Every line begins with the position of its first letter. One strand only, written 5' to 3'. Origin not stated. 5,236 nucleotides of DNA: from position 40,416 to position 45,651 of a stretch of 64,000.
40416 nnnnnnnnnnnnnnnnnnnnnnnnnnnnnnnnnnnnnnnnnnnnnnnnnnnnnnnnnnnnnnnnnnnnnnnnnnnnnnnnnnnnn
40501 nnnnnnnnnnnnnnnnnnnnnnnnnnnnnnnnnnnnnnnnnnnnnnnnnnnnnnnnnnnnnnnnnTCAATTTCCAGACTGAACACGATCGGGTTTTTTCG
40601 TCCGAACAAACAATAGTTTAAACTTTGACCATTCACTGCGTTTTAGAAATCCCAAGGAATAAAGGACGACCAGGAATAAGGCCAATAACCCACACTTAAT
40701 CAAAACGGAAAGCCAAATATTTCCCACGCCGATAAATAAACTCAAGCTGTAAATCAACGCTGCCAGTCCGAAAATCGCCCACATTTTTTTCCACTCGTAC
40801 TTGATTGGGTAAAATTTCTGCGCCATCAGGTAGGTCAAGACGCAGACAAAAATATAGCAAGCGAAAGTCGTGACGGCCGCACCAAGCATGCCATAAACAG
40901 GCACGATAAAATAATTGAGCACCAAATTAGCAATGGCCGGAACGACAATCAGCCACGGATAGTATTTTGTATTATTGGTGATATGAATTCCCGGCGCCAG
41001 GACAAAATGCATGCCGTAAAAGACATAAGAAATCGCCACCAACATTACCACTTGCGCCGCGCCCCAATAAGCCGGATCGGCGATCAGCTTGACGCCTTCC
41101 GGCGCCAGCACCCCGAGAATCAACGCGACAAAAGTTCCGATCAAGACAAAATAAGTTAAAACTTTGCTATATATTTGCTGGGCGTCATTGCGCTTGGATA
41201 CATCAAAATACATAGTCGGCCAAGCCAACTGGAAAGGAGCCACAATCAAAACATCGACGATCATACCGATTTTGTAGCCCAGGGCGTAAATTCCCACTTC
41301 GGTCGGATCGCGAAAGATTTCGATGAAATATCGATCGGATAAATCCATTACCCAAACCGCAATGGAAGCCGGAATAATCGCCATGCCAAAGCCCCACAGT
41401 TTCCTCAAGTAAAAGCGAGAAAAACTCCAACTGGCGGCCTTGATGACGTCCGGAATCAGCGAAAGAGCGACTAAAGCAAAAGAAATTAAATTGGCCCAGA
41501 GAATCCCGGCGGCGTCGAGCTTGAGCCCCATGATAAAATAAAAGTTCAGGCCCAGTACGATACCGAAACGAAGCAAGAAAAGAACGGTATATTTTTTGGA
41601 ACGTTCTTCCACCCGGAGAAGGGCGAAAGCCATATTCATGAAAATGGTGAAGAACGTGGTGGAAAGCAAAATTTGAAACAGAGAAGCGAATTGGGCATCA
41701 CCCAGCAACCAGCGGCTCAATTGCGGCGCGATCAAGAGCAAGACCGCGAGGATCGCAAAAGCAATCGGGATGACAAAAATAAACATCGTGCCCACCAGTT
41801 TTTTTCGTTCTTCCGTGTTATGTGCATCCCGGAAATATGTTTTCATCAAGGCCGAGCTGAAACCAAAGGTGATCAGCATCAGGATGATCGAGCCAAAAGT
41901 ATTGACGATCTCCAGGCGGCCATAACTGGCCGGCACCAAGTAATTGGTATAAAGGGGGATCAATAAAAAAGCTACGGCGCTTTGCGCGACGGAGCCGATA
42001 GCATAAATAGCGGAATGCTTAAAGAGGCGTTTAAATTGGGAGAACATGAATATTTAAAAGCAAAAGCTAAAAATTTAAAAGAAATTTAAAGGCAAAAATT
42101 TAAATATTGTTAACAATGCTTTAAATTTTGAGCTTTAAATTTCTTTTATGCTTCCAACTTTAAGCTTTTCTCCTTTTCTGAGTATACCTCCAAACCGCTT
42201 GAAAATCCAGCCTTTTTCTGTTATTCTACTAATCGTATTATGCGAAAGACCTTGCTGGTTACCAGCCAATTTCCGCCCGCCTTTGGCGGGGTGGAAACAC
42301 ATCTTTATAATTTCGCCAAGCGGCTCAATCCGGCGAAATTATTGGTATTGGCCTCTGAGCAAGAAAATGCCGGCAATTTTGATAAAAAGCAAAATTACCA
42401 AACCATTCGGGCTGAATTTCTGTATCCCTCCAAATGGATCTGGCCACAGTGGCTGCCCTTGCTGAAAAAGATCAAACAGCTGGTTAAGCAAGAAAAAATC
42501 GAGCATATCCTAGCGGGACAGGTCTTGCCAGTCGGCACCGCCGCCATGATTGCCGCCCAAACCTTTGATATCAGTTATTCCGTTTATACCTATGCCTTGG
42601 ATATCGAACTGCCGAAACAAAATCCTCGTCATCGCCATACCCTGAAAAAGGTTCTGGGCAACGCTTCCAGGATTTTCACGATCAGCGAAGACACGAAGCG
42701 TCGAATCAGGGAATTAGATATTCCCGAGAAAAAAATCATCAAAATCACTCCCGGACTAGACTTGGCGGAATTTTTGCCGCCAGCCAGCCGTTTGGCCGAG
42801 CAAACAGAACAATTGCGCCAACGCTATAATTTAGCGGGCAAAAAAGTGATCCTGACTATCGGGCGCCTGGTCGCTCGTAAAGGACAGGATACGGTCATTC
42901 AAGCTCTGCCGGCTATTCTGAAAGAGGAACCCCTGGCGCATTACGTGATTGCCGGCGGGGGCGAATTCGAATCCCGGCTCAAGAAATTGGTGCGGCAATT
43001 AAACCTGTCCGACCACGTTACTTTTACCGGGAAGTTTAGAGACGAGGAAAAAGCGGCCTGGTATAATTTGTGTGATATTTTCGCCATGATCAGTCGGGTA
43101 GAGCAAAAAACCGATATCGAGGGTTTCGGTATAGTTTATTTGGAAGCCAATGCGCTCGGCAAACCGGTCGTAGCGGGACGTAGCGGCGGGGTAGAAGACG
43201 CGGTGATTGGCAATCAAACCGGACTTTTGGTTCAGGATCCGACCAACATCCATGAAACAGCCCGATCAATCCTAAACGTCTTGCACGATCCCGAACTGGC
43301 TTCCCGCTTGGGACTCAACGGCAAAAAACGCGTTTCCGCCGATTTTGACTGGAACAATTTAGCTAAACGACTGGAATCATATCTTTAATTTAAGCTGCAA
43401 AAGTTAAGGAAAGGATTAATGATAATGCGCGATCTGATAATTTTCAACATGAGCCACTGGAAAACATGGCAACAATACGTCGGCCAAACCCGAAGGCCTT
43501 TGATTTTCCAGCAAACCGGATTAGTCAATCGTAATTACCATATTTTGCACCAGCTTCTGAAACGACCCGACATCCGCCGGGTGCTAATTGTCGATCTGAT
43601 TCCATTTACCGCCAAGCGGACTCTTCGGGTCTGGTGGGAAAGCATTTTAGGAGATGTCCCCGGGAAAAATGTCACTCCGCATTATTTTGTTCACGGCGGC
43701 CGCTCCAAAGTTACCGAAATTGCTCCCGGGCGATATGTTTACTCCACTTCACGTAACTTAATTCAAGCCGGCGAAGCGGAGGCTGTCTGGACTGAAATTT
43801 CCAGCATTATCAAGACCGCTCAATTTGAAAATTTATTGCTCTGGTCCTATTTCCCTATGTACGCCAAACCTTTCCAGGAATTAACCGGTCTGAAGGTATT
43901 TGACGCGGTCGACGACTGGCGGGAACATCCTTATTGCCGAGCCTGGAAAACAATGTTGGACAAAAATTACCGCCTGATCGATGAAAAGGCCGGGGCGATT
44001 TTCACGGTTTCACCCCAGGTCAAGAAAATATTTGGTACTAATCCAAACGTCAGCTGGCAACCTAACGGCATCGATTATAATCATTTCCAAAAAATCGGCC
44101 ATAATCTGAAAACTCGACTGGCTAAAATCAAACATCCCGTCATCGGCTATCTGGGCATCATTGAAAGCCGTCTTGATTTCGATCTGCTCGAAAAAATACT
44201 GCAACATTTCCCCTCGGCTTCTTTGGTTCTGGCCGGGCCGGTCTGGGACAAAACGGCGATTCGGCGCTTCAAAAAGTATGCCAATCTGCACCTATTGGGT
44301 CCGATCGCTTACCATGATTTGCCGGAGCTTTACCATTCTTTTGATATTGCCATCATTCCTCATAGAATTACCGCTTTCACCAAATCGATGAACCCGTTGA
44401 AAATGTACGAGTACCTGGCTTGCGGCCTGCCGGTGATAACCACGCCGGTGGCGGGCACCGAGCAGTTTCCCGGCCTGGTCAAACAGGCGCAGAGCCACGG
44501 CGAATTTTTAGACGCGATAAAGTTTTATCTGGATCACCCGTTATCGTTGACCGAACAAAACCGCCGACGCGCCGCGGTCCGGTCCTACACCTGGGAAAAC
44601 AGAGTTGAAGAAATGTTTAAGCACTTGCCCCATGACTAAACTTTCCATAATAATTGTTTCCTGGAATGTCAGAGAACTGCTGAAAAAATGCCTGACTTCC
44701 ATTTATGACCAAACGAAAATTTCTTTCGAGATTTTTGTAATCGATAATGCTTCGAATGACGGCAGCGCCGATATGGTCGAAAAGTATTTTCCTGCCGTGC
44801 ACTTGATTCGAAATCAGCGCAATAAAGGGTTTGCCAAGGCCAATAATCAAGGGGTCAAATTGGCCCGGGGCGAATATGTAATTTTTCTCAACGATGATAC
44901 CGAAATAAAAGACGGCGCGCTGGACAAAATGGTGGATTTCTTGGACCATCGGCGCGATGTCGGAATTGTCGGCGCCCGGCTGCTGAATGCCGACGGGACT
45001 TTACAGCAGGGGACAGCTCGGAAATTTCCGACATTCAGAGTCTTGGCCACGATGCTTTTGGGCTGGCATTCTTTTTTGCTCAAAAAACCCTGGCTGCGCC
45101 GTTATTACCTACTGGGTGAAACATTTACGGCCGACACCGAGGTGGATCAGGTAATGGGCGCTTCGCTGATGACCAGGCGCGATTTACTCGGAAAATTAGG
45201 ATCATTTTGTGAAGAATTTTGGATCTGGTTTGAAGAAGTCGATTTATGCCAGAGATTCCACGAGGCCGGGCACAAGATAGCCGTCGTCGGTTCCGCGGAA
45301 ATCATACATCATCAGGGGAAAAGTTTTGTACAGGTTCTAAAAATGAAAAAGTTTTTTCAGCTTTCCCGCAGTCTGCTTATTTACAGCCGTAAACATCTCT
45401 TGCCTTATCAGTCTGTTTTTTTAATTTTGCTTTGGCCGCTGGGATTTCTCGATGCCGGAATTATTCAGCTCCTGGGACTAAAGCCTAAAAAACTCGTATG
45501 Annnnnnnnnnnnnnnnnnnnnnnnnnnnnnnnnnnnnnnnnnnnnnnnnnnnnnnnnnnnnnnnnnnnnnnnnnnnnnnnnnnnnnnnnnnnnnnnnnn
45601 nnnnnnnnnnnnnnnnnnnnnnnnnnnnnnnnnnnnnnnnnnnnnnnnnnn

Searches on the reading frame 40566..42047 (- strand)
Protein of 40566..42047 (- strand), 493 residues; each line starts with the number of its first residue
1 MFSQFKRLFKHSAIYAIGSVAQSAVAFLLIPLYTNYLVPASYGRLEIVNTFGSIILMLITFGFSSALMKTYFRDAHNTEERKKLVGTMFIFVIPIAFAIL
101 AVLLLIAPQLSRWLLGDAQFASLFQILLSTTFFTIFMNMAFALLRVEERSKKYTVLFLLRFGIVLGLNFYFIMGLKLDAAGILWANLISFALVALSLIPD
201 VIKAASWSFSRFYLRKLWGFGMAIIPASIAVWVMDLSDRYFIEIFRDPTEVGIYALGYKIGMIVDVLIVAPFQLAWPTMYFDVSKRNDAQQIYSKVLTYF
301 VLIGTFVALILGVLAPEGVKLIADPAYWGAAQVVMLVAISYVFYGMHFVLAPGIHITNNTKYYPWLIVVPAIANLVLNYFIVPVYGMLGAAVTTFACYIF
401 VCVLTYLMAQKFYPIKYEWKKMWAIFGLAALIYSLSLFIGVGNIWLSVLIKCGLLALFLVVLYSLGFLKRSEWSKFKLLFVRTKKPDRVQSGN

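Call 5: search_protein_families(library=pfam, proteins=[window:40566-42047:-])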
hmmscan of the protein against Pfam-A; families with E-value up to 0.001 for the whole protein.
window:40566-42047:- (493 aa): 2 families
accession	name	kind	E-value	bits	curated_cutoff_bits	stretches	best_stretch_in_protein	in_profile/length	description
PF01943.22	Polysacc_synt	-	5e-15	56.1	28.2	1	10-277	3-268/274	Polysaccharide biosynthesis protein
PF13440.11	Polysacc_synt_3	-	1.3e-11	44.8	23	1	37-321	6-282/293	Polysaccharide biosynthesis protein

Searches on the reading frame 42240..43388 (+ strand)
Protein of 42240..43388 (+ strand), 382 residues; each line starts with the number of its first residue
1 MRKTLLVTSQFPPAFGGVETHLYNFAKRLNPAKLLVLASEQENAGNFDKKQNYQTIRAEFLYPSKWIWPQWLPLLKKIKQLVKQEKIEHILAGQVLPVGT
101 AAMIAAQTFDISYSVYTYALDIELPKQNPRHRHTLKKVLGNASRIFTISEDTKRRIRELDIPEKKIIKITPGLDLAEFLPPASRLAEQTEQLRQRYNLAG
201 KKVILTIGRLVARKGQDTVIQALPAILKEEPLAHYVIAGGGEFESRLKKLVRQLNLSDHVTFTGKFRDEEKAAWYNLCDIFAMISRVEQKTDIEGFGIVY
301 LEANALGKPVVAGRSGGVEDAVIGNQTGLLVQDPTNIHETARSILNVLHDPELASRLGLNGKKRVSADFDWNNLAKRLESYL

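Call 5: search_protein_families(library=pfam, proteins=[window:42240-43388:+])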
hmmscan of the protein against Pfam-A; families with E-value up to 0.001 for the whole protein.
window:42240-43388:+ (382 aa): 7 families
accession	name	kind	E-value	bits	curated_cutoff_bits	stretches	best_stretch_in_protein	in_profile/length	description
PF00534.26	Glycos_transf_1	-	2.1e-42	145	26.4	1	190-364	3-172/172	Glycosyl transferases group 1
PF13692.12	Glyco_trans_1_4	-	4.2e-31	108.5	27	1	202-350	2-142/142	Glycosyl transferases group 1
PF13439.12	Glyco_transf_4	-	1.4e-13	51.6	28.5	1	15-176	1-169/170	Glycosyltransferase Family 4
PF13524.12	Glyco_trans_1_2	-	2.4e-06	28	25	1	228-379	10-143/144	Glycosyl transferase-like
PF20706.3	GT4-conflict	-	2.6e-06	27.1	26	1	131-378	136-385/385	Family 4 Glycosyltransferase in conflict systems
PF13579.12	Glyco_trans_4_4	-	3.7e-06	27.8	29.7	1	16-167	1-153/158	Glycosyl transferase 4-like domain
PF13477.12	Glyco_trans_4_2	-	0.00043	20.9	23.4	1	19-148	10-138/139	Glycosyl transferase 4-like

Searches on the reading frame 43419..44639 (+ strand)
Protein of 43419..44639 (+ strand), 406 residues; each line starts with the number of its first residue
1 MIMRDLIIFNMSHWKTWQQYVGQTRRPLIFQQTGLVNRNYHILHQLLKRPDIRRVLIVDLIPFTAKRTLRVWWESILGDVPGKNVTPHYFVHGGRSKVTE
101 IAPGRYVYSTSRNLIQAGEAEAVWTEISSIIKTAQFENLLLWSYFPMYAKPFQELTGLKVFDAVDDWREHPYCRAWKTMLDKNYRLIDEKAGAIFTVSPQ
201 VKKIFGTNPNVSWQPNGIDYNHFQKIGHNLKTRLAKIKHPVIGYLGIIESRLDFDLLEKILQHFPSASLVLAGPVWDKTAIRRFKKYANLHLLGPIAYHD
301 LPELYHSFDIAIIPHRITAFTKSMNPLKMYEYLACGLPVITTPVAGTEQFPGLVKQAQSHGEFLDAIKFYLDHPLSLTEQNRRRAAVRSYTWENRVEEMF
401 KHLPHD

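Call 7: search_protein_families(library=pfam, proteins=[window:43419-44639:+])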
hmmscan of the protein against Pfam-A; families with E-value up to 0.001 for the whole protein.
window:43419-44639:+ (406 aa): 3 families
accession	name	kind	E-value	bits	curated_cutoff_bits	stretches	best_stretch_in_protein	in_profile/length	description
PF13524.12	Glyco_trans_1_2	-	4e-15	56.4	25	1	256-400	5-143/144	Glycosyl transferase-like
PF13692.12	Glyco_trans_1_4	-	2.6e-12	47.7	27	1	258-371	25-140/142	Glycosyl transferases group 1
PF00534.26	Glycos_transf_1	-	9.2e-09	35.5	26.4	1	240-349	16-129/172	Glycosyl transferases group 1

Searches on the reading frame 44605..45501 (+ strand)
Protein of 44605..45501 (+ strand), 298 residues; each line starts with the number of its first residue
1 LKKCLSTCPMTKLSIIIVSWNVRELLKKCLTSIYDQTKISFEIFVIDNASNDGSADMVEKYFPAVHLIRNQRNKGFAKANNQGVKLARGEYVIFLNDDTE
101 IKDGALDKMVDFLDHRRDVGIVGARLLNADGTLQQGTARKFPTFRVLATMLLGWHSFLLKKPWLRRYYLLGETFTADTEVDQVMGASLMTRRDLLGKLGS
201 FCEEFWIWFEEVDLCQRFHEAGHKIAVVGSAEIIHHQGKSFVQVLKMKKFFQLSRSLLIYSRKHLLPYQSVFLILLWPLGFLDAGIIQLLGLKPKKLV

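Call 7: search_protein_families(library=pfam, proteins=[window:44605-45501:+])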
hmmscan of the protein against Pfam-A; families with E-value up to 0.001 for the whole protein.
window:44605-45501:+ (298 aa): 4 families
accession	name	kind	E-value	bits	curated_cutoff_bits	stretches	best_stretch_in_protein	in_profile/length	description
PF00535.33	Glycos_transf_2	-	1.1e-32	113.8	23.3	1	14-193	1-162/168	Glycosyl transferase family 2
PF13641.12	Glyco_tranf_2_3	-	2.9e-15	57.3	27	1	13-246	3-222/230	Glycosyltransferase like family 2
PF13712.12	Glyco_tranf_2_5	-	7.3e-10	39.4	27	1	71-241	36-195/210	Glycosyltransferase like family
PF10111.15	Glyco_tranf_2_2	-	4.6e-06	26.7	27.3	1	32-251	24-232/276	Glycosyltransferase like family 2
